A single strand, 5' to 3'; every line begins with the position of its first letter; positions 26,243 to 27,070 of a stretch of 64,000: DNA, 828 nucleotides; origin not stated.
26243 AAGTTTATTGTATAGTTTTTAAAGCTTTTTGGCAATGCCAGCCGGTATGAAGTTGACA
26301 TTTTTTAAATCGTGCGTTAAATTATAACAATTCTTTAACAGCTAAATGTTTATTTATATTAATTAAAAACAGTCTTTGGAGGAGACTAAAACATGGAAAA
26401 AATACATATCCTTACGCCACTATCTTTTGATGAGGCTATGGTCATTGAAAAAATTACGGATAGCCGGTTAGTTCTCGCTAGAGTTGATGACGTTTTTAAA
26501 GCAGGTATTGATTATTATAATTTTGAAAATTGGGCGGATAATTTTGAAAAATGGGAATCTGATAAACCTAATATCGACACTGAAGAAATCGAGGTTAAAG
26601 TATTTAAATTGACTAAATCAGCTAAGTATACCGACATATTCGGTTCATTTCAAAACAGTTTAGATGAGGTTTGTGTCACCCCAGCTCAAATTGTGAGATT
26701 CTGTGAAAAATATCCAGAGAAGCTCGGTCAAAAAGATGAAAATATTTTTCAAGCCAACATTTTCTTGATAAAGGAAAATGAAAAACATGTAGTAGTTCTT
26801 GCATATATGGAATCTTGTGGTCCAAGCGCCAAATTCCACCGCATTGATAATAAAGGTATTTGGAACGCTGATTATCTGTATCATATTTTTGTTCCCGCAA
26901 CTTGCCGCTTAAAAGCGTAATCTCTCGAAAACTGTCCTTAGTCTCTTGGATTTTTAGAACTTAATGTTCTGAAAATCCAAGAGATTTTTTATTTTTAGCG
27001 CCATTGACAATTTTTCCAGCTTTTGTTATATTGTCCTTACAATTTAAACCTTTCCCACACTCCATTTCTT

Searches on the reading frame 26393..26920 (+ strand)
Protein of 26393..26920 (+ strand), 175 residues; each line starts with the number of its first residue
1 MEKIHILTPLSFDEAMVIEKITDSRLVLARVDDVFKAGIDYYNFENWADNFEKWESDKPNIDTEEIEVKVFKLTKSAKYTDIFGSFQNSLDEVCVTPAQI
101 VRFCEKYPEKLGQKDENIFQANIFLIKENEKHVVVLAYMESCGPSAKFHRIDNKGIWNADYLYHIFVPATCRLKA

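Call 7: search_protein_families(library=pfam, proteins=[window:26393-26920:+], max_evalue=1)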
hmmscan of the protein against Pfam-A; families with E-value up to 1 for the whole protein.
window:26393-26920:+ (175 aa): 0 families

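Call 8: search_protein_families(library=ncbifam, proteins=[window:26393-26920:+], max_evalue=1)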
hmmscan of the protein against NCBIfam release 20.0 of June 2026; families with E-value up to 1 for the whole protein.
window:26393-26920:+ (175 aa): 1 family
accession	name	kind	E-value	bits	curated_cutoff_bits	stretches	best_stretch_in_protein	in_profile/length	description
NF047960.1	TA_Rv0910_toxin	equivalog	0.015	15.3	100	1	20-60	3-43/141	type II toxin-antitoxin system Rv0910 family toxin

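Call 21: search_protein_families(library=phrogs, proteins=[window:26393-26920:+], max_evalue=1)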
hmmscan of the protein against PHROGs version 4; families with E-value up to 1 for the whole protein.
window:26393-26920:+ (175 aa): 0 families

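Call 22: search_protein_families(library=padloc, proteins=[window:26393-26920:+], max_evalue=1)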
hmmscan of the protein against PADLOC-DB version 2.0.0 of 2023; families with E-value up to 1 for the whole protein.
window:26393-26920:+ (175 aa): 0 families

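Call 65: predict_structure(alignment_id=A6)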
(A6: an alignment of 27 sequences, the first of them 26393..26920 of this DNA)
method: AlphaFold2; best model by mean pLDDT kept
length: 175 residues; sequences in the alignment: 27
mean_pLDDT: 86.9   pTM: 0.83
mean pLDDT of the five models: 86.9, 86.2, 84.5, 81.4, 80.1
residues with pLDDT >= 90: 107; 70-90: 46; 50-70: 21; < 50: 1
segments of 3 or more residues with pLDDT < 50: none
pLDDT, mean of each block of 10 residues (from residue 1): 78 90 92 90 62 65 95 94 96 95 93 74 93 93 90 83 92 91
secondary structure, 60 per line:
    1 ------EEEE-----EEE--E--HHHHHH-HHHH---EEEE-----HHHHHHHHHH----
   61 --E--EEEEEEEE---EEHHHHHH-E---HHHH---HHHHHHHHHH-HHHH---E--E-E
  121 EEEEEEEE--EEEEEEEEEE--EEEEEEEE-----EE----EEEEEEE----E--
elements in order: E7-10 E16-18 H24-29 H31-34 E38-41 H47-56 E66-73 H79-84 H90-93 H97-106 H108-111 E120-128 E131-140 E143-150 E162-168

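Call 70: fold_search(model_id=the predicted structure, library=pdb)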
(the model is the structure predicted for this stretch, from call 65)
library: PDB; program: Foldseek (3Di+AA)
matches with E <= 10: 915; with E <= 0.001: 0
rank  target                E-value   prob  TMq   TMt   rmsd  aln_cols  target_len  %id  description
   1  3q0x_B                1.2e-01  0.08  0.18  0.17  13.8       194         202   11  N-terminal coiled-coil dimer domain of C. reinhardtii SAS-6 homolog Bld12p (released 2011-02-09)
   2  9n81_C                2.1e-01  0.08  0.17  0.14  13.6       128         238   10  A gap-filling complex with Pol mu engaged in the NHEJ Pathway (released 2025-04-23)
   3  4tpz_D                2.7e-01  0.07  0.20  0.23  12.5       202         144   10  N-terminal domain of C. Reinhardtii SAS-6 homolog bld12p F145W (NN2) (released 2015-06-24)
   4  3ga2                  2.7e-01  0.04  0.12  0.10  11.6       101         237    6  Crystal structure of the Endonuclease_V (BSU36170) from Bacillus subtilis, Northeast Structural Genomics Consortium Targ (released 2009-02-24)
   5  9n82_c                3.9e-01  0.06  0.16  0.13  13.5       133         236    9  The ligation (AMP-Lys) complex in the NHEJ pathway (released 2025-04-23)
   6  9cq3_c                4.7e-01  0.08  0.17  0.14  13.7       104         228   10  The gap-filling complex with Pol mu engaged in the NHEJ pathway (released 2025-04-23)
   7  9n81_c                4.7e-01  0.05  0.16  0.13  13.6       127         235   12  A gap-filling complex with Pol mu engaged in the NHEJ Pathway (released 2025-04-23)
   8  2qm4_B                4.7e-01  0.04  0.16  0.13  12.8       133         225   11  Crystal structure of human XLF/Cernunnos, a non-homologous end-joining factor (released 2007-12-11)
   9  8pnn_DM               5.0e-01  0.35  0.18  0.39   8.1        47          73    8  80S yeast ribosome in complex with Bromolissoclimide (released 2025-05-28)
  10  9cgi_A                5.6e-01  0.13  0.11  0.02   9.2        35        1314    6  Cryo-EM structure of the Nipah Virus polymerase (L) protein in complex with the tetrameric phosphoprotein (P) (released 2024-09-18)
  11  3w03_A                5.6e-01  0.04  0.15  0.13  12.9       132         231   11  XLF-XRCC4 complex (released 2012-11-07)
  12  2qm4_A                5.6e-01  0.04  0.15  0.13  12.9       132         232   11  Crystal structure of human XLF/Cernunnos, a non-homologous end-joining factor (released 2007-12-11)
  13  8fld_SB               6.0e-01  0.33  0.19  0.12   3.0        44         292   14  Human nuclear pre-60S ribosomal subunit (State L1) (released 2023-07-12)
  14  8g60_LD               6.0e-01  0.28  0.19  0.12   3.2        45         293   16  mRNA decoding in human is kinetically and structurally distinct from bacteria (CR state) (released 2023-04-19)
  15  2pma_B                6.0e-01  0.18  0.18  0.24   9.9        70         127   17  Structural Genomics, the crystal structure of a protein Lpg0085 with unknown function (DUF785) from Legionella pneumop (released 2007-05-22)
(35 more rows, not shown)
